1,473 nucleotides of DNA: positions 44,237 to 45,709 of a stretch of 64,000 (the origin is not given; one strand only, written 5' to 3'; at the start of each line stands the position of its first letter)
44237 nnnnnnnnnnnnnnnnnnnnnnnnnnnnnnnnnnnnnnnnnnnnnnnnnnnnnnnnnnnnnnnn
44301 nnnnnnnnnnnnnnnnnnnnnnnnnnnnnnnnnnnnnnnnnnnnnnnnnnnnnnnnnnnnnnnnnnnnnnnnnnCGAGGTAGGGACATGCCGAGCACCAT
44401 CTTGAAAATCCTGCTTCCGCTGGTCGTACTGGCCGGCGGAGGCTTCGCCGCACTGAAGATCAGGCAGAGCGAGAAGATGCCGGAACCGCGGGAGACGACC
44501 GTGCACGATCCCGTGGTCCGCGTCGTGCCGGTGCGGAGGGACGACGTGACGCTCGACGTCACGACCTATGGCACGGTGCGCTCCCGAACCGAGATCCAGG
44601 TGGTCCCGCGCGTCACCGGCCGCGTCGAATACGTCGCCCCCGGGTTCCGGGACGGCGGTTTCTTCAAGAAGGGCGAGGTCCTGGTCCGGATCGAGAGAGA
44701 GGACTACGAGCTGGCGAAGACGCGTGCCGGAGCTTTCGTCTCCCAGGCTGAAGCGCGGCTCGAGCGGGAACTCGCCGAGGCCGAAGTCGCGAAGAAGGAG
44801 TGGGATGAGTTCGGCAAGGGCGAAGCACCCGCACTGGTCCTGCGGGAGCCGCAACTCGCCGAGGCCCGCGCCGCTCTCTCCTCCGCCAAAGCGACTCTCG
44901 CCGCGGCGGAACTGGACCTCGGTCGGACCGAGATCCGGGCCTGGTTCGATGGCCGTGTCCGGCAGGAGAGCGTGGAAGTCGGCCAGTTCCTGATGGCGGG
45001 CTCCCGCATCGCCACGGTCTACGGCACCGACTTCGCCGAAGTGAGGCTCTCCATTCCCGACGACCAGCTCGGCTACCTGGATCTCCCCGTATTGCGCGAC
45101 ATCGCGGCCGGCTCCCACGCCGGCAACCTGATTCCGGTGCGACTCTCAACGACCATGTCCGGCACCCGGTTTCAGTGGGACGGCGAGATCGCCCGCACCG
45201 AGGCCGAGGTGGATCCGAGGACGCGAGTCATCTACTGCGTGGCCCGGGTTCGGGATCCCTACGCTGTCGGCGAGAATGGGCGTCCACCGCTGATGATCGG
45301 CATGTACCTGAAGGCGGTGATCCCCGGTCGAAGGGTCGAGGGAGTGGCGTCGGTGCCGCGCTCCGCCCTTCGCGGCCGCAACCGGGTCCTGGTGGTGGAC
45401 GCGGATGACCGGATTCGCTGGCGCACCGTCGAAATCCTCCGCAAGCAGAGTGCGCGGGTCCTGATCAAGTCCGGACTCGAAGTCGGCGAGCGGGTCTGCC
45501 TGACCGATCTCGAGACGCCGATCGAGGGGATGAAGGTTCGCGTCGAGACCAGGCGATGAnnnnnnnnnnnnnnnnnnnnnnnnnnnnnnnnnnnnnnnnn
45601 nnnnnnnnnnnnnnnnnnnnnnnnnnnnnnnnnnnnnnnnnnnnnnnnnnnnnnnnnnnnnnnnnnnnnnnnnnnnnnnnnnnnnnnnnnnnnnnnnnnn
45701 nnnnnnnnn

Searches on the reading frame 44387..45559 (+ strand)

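Call 5: search_protein_families(library=pfam, proteins=[window:44387-45559:+], max_evalue=0.001)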
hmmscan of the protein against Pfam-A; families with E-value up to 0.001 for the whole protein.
window:44387-45559:+ (390 aa): 2 families
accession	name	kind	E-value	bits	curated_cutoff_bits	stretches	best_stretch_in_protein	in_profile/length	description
PF13437.12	HlyD_3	-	1.9e-12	48.3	22.2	1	183-302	2-103/106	HlyD family secretion protein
PF16576.10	HlyD_D23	-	0.00025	20.8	30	0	58-232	6-160/214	Barrel-sandwich domain of CusB or HlyD membrane-fusion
